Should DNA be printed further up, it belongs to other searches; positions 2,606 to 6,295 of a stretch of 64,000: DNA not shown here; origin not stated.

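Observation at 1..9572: Sirtuin-led, seven-gene translationally coupled operon ending in two giant unknown proteins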

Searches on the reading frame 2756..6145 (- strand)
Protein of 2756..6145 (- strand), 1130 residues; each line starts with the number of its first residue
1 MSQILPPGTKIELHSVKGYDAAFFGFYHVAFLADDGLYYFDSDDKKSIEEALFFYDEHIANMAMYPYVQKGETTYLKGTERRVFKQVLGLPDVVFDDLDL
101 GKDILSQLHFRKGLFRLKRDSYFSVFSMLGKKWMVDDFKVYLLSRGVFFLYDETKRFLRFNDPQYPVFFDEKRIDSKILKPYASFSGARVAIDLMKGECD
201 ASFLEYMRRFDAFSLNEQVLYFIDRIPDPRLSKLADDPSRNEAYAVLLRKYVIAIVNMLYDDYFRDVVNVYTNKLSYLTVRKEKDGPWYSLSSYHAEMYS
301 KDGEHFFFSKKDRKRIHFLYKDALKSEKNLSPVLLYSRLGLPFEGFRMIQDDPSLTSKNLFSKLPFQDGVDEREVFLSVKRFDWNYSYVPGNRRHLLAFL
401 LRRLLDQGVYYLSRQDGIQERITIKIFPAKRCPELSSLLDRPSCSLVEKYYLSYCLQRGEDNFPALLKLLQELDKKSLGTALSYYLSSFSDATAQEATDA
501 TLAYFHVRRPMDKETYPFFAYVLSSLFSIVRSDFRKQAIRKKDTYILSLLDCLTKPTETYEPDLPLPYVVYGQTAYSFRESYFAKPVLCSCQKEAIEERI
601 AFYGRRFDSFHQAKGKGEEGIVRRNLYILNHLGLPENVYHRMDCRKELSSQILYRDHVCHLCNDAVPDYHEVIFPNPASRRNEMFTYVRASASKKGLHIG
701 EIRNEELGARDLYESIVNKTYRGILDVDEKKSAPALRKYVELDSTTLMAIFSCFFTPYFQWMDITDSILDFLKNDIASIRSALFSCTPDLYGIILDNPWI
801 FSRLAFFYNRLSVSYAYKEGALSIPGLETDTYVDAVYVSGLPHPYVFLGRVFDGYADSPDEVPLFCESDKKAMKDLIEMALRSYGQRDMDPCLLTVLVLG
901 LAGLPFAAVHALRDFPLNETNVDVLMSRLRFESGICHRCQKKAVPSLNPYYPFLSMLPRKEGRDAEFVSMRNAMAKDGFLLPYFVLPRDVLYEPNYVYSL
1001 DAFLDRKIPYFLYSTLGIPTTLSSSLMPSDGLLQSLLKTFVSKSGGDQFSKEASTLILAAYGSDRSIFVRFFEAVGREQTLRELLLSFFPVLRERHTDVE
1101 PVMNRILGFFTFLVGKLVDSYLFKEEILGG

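Call 6: search_protein_families(library=pfam, proteins=[window:2756-6145:-], max_evalue=1)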
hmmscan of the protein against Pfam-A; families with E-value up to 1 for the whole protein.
window:2756-6145:- (1130 aa): 3 families
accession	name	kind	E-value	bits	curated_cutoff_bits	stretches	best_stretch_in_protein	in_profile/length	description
PF22688.2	Hda_lid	-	0.067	13.6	27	1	452-478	24-50/65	Hda, lid domain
PF17528.7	HdcB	-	0.19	12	30.4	1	241-317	2-78/174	Histidine decarboxylase maturation protein HdcB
PF25110.1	TPR_ESP1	-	0.25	10.8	27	1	465-538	3-73/271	Separase-like, TPR repeats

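Call 7: search_protein_families(library=padloc, proteins=[window:2756-6145:-], max_evalue=1)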
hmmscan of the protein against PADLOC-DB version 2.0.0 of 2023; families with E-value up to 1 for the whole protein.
window:2756-6145:- (1130 aa): 0 families

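Call 8: search_protein_families(library=ncbifam, proteins=[window:2756-6145:-], max_evalue=1)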
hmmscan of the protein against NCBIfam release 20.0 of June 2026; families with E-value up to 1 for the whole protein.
window:2756-6145:- (1130 aa): 0 families

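Call 10: search_protein_families(library=phrogs, proteins=[window:2756-6145:-], max_evalue=1)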
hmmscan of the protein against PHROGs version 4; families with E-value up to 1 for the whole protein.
window:2756-6145:- (1130 aa): 0 families

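Call 12: find_homologous_proteins(query=window:2756-6145:-, max_evalue=0.001)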
Query window:2756-6145:- (1130 aa): 16 proteins with E <= 0.001 among 8000 candidates.
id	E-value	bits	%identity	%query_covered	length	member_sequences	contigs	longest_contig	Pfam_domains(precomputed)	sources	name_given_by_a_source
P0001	0.0e+0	2573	99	100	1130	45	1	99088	-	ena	-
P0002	0.0e+0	1503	57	100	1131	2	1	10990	-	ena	-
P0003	0.0e+0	1283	51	100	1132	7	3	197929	-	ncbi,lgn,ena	-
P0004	0.0e+0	1237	51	100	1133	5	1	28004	-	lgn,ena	-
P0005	0.0e+0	1194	49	99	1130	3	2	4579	-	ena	-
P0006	0.0e+0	1063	44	100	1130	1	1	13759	-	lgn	-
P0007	1.2e-203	697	35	99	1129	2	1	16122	-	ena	-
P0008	4.1e-189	649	35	98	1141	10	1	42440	-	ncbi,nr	ncbi:MAG: hypothetical protein PUA93_01025 [Eubacteriales bacterium]|nr:hypothetical protein [Eubact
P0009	9.8e-187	641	33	99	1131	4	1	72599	-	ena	-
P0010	1.2e-186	641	35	98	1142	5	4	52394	-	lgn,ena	-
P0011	2.6e-185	637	35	99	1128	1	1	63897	-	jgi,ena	jgi:hypothetical protein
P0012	1.3e-173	598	33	98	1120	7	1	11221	-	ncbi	-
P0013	1.5e-159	551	33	99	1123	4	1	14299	-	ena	-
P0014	9.9e-155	535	34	85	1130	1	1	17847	-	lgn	-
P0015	3.6e-153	530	31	98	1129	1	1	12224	-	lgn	-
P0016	6.7e-152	526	31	99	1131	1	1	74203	-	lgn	-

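Call 13: find_encoding_contigs(protein=P0003, flank=10000, max_places=2)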
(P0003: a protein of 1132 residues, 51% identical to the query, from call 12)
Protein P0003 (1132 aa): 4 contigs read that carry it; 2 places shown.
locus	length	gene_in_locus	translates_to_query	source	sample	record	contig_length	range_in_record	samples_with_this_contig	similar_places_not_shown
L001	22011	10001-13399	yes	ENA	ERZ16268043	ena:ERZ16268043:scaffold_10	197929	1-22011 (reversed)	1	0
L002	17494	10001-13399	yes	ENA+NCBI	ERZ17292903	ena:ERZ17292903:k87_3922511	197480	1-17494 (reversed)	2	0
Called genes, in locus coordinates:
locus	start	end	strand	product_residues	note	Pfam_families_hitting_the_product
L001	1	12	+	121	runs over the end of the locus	PF12840:HTH_20 (weak), PF01022:HTH_5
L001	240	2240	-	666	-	PF00122:E1-E2_ATPase, PF00702:Hydrolase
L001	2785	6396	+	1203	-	PF01855:POR_N, PF17147:PFOR_II, PF01558:POR, PF13187:Fer4_9 (faint), PF12837:Fer4_6 (weak), PF12838:Fer4_7, PF13237:Fer4_10 (weak), PF02775:TPP_enzyme_C, +4 more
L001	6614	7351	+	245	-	PF02146:SIR2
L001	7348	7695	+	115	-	-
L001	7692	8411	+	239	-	-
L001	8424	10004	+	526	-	-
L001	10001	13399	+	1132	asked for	-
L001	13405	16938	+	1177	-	-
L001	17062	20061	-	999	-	PF00690:Cation_ATPase_N, PF00122:E1-E2_ATPase, PF00702:Hydrolase, PF13246:Cation_ATPase, PF00689:Cation_ATPase_C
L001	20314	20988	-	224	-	PF00702:Hydrolase, PF13419:HAD_2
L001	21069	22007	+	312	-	PF00929:RNase_T (faint)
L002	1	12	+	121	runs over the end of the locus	PF12840:HTH_20 (weak), PF01022:HTH_5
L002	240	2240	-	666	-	PF00122:E1-E2_ATPase, PF00702:Hydrolase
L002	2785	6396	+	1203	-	PF01855:POR_N, PF17147:PFOR_II, PF01558:POR, PF13187:Fer4_9 (faint), PF12837:Fer4_6 (weak), PF12838:Fer4_7, PF13237:Fer4_10 (weak), PF02775:TPP_enzyme_C, +4 more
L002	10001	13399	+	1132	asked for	-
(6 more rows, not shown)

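Call 14: find_encoding_contigs(protein=P0016, flank=10000, max_places=2)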
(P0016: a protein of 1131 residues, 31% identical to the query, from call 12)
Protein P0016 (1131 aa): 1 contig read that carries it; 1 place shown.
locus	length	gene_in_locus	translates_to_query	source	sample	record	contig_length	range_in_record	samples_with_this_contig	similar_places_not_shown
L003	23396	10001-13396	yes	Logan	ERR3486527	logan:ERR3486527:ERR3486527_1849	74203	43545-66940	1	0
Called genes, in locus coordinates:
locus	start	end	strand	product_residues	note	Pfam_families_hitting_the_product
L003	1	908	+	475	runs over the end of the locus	-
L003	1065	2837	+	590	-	PF08439:Peptidase_M3_N, PF01432:Peptidase_M3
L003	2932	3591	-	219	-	-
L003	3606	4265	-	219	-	-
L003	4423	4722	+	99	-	-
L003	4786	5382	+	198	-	-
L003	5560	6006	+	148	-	PF13240:Zn_Ribbon_1 (weak)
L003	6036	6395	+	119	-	PF12773:DZR (weak), PF13240:Zn_Ribbon_1, PF13248:Zn_ribbon_3 (weak), PF05154:TM2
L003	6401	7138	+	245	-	PF02146:SIR2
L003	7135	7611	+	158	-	-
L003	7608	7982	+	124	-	-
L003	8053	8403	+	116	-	-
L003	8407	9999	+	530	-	-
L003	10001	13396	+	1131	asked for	-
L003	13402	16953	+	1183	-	-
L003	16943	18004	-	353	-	PF00730:HhH-GPD, PF00633:HHH (weak), PF14815:NUDIX_4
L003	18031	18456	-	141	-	PF00248:Aldo_ket_red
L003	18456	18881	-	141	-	PF00248:Aldo_ket_red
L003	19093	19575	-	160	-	PF00210:Ferritin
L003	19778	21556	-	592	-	PF00664:ABC_membrane, PF02463:SMC_N (faint), PF00005:ABC_tran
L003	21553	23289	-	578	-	PF00664:ABC_membrane, PF00005:ABC_tran, PF02463:SMC_N (faint)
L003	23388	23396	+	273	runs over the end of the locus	PF00376:MerR, PF13411:MerR_1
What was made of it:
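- In L003 the sirtuin is itself preceded at 5 nt by other small genes (call 14).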

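Call 15: find_encoding_contigs(protein=P0009, flank=10000, max_places=2)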
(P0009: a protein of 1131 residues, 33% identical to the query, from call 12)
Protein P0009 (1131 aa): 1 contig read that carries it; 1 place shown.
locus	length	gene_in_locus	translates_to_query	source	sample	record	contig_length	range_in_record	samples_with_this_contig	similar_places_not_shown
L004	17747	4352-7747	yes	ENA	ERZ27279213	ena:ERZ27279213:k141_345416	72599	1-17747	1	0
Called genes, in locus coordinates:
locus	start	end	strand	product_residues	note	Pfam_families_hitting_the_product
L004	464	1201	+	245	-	PF02146:SIR2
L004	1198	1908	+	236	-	-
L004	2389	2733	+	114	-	-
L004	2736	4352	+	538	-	-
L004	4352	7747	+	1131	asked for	-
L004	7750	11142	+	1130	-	-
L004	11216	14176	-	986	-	PF00690:Cation_ATPase_N, PF00122:E1-E2_ATPase, PF00702:Hydrolase, PF13246:Cation_ATPase, PF00689:Cation_ATPase_C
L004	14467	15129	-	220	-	PF00702:Hydrolase, PF13419:HAD_2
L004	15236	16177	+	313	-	PF00929:RNase_T (faint), PF21762:DEDDh_C (faint)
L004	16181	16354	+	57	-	-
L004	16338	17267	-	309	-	PF00294:PfkB, PF08543:Phos_pyr_kin (faint)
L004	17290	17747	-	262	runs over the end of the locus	PF08220:HTH_DeoR, PF00455:DeoRC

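Call 18: search_solved_structures(query=A1, max_evalue=10, show_alignments=2)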
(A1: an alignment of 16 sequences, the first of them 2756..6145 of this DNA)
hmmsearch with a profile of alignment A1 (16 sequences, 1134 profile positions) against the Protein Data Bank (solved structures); distinct sequences matched with E-value up to 10: 1.
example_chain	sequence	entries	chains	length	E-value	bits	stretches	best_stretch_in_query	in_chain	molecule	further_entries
3ppb_A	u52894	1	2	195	0.77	10.6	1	1022-1120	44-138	putative tetR family transcription regulator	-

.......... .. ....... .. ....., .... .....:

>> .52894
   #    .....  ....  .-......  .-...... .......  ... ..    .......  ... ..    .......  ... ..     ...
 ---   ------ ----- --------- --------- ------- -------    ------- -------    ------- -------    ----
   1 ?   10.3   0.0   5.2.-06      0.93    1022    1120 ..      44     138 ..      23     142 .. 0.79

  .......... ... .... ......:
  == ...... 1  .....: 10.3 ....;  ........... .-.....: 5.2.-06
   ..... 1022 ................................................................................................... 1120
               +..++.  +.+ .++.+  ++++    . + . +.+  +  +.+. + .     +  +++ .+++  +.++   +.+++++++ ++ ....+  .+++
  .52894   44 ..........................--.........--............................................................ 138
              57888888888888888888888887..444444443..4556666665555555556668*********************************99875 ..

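Call 20: find_related_loci(query=A1, collection=genome_contigs, flank=10000)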
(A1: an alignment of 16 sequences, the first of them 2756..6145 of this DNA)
Query A1 (1130 aa) in genome_contigs; peptide patterns used: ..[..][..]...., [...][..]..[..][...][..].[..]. (x = any residue, [..] = any of these).
81 stretches matched a pattern; 20 encode a relative of the query (tblastn E <= 1e-3); 18 distinct loci.
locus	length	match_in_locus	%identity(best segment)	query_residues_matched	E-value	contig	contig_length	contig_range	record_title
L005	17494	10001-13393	51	1-1129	0e+0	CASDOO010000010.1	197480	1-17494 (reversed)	uncultured Firmicutes bacterium isolate Batch1_idba_bin.1637 genome assembly, contig: Batch1_idba_bin.1637.fa_k87_392251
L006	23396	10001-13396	51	1-1129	0e+0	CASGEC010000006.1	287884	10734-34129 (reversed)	uncultured Firmicutes bacterium isolate SI.A73.metabat-bins.5 genome assembly, contig: SI.A73.metabat-bins.5.fa_k141_342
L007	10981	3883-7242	34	7-1129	0e+0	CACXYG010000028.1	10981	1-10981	MAG: uncultured Erysipelotrichaceae bacterium isolate RUG11704 genome assembly, contig: RUG11704_asm_28, whole genome sh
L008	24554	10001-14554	35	1-1129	0e+0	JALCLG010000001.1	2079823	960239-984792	MAG: Bacilli bacterium isolate UW_DM_BACIL1_1 Ga0455824_0001, whole genome shotgun sequence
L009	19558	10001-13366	35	19-1129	0e+0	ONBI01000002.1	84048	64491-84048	uncultured Clostridiales bacterium isolate RUG150 genome assembly, contig: scaffold_111, whole genome shotgun sequence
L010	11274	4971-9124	34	19-1129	0e+0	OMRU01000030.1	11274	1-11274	uncultured Clostridia bacterium isolate RUG810 genome assembly, contig: scaffold_4983, whole genome shotgun sequence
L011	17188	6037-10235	34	11-1129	0e+0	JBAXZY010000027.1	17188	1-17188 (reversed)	MAG: Bacilli bacterium isolate SO_2016_CLC_T1_55 scaffold02518_PH3_Jul14_2016, whole genome shotgun sequence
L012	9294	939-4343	33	1-1129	0e+0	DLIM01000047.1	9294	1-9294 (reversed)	MAG TPA_asm: Bacillales bacterium UBA7642 UBA7642_contig_5446, whole genome shotgun sequence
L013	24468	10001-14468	32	19-1129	1e-166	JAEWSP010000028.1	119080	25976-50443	MAG: Bacillota bacterium isolate OH_SDB_111 k127_199169, whole genome shotgun sequence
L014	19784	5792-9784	33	19-1129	3e-163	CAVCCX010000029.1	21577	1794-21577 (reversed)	Bacteroides uniformis isolate H07666-L1_cleanbin_000019 genome assembly, contig: Spades_H07666-L1_contig_1562, whole gen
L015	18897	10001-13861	33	19-1129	3e-165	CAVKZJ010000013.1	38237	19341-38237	bacterium isolate H07658-L1_cleanbin_000008 genome assembly, contig: Spades_H07658-L1_contig_212, whole genome shotgun s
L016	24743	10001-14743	34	1-1129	0e+0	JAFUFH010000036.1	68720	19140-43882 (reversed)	MAG: Bacilli bacterium isolate RGIG4442 Roe_deer_Omasum-4__c13580, whole genome shotgun sequence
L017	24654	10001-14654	35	19-1129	0e+0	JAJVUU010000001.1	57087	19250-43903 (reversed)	MAG: Bacillales bacterium isolate A33_maxbin.003.fa NODE_23_length_57087_cov_11.182477, whole genome shotgun sequence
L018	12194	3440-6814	31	10-1125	1e-169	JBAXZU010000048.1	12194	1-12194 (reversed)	MAG: Bacilli bacterium isolate SO_2016_CLC_T1_51 scaffold05153_PH3_Jul14_2016, whole genome shotgun sequence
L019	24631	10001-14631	33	17-1117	5e-175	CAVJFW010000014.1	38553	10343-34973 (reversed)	bacterium isolate H07616-L1_cleanbin_000037 genome assembly, contig: Spades_H07616-L1_contig_617, whole genome shotgun s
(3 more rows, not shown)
